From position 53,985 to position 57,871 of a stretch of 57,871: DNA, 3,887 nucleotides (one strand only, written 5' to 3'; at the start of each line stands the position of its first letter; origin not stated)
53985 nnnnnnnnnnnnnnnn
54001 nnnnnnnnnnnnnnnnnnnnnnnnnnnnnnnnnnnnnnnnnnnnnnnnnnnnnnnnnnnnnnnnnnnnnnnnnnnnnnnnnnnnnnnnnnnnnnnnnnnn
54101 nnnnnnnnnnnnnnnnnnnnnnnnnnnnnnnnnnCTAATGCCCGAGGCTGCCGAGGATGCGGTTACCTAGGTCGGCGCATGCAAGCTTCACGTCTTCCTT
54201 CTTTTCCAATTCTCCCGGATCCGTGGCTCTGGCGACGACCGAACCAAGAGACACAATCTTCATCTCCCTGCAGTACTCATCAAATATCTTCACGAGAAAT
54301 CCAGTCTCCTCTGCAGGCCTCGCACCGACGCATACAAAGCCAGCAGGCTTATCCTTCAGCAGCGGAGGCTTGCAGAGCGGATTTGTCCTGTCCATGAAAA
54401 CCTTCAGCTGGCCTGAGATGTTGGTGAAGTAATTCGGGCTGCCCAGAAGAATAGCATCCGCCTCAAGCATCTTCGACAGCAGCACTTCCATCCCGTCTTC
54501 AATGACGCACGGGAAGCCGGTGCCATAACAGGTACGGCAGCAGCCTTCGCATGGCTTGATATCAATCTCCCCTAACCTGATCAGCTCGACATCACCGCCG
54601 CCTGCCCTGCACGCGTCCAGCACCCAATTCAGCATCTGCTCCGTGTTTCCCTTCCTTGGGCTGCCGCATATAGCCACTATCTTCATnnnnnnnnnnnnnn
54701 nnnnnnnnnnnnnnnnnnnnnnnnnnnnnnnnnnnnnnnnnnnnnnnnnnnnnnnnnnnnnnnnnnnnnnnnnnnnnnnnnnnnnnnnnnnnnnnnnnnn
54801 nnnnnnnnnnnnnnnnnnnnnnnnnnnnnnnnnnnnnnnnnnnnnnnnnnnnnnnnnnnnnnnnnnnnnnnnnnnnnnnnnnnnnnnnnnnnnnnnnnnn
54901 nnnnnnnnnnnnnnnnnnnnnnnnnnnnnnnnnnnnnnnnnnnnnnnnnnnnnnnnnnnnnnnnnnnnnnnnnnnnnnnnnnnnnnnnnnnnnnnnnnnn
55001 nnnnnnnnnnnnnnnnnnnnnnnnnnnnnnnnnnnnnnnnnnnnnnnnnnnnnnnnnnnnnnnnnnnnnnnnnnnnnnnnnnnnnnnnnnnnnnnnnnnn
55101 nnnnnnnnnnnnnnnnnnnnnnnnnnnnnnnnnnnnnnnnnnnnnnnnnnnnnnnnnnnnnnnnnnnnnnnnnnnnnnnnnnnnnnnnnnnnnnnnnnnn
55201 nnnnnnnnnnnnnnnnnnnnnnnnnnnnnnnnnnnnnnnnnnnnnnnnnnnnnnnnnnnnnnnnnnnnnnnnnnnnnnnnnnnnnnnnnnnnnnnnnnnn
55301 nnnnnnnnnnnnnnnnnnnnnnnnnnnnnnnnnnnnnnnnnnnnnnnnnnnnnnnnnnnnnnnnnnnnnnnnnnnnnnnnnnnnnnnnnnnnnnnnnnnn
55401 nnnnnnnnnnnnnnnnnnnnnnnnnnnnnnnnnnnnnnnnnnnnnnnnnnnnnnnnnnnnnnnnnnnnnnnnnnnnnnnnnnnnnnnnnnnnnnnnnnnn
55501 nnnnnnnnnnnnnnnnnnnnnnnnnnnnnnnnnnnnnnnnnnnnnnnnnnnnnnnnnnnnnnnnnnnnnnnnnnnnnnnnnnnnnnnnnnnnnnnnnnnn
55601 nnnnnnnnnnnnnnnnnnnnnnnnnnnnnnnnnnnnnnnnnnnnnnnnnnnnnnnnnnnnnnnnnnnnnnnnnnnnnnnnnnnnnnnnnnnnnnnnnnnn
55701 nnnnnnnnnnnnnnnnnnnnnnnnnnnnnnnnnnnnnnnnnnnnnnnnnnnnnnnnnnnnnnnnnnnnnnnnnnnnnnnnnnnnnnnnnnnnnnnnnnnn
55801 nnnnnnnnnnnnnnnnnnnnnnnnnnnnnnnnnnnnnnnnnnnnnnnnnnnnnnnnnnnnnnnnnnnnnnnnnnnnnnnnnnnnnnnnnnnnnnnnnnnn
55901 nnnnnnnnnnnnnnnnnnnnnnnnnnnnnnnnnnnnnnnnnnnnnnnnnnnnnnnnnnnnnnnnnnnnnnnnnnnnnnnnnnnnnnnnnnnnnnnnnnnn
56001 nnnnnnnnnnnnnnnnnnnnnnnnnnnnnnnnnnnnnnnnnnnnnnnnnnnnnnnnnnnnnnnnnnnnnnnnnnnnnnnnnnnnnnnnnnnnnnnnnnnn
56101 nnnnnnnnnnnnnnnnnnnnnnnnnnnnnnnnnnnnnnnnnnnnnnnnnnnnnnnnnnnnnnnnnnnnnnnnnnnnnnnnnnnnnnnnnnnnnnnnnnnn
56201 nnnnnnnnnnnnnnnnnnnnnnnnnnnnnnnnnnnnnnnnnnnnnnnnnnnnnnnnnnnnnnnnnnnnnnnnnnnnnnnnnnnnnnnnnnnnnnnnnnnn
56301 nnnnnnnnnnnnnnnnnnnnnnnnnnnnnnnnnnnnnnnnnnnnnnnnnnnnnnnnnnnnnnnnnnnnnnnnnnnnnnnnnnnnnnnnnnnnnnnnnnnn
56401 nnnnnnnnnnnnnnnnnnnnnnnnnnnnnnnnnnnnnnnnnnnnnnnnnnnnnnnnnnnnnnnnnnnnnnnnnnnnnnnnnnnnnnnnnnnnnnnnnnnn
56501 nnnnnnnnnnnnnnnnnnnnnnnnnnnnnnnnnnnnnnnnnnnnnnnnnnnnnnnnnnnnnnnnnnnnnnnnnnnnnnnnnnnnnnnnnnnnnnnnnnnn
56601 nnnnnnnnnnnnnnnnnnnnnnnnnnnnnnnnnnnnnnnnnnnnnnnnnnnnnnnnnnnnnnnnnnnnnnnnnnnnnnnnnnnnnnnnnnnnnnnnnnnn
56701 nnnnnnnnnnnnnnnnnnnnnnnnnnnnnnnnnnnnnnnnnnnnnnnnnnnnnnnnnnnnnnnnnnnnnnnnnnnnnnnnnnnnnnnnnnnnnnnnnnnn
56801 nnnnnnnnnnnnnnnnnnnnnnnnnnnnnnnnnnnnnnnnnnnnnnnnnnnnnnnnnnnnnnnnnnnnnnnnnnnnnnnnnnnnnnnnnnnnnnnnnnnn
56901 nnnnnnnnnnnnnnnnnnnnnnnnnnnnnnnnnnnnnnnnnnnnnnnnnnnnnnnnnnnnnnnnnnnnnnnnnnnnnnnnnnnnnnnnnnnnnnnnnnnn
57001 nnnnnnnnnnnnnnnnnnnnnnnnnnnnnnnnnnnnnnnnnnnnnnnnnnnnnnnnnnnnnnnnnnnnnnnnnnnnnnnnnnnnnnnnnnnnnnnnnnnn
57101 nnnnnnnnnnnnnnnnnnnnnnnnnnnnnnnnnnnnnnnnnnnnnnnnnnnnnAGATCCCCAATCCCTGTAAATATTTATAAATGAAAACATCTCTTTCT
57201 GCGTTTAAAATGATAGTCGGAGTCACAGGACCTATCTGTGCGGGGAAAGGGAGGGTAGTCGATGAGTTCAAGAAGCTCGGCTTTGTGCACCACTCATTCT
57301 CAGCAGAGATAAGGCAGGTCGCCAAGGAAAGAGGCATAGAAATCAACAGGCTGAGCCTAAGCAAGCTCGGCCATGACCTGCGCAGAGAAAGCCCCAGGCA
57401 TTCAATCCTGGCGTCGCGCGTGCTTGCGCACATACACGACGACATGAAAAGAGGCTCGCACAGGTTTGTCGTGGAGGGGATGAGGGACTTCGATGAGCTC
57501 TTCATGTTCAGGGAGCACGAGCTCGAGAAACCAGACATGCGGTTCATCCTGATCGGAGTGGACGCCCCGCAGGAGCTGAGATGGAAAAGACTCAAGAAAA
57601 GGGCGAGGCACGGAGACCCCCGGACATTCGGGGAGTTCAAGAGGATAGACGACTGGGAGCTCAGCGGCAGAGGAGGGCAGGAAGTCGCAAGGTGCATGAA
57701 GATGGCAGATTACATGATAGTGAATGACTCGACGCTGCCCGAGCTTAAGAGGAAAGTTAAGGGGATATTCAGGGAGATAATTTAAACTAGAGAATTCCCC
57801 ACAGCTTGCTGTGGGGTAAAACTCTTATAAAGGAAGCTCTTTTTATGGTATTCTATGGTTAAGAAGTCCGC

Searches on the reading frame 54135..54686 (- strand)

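Call 33: search_protein_families(library=pfam, proteins=[window:54135-54686:-])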
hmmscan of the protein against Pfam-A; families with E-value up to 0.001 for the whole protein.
window:54135-54686:- (183 aa): 2 families
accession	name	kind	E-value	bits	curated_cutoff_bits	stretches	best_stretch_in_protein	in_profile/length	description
PF03358.20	FMN_red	-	7.6e-28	97.4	24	1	1-128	1-122/152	NADPH-dependent FMN reductase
PF02525.22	Flavodoxin_2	-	1e-07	32.3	27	1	1-101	1-103/198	Flavodoxin-like fold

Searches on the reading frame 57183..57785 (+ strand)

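Call 33: search_protein_families(library=pfam, proteins=[window:57183-57785:+])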
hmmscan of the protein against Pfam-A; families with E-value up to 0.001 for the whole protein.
window:57183-57785:+ (200 aa): 2 families
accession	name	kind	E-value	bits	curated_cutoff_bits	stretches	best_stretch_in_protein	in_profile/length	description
PF13238.12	AAA_18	-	8e-09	36.5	29.4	1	12-143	1-114/128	AAA domain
PF13207.12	AAA_17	-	2.8e-07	31.3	27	1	15-146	1-129/136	AAA domain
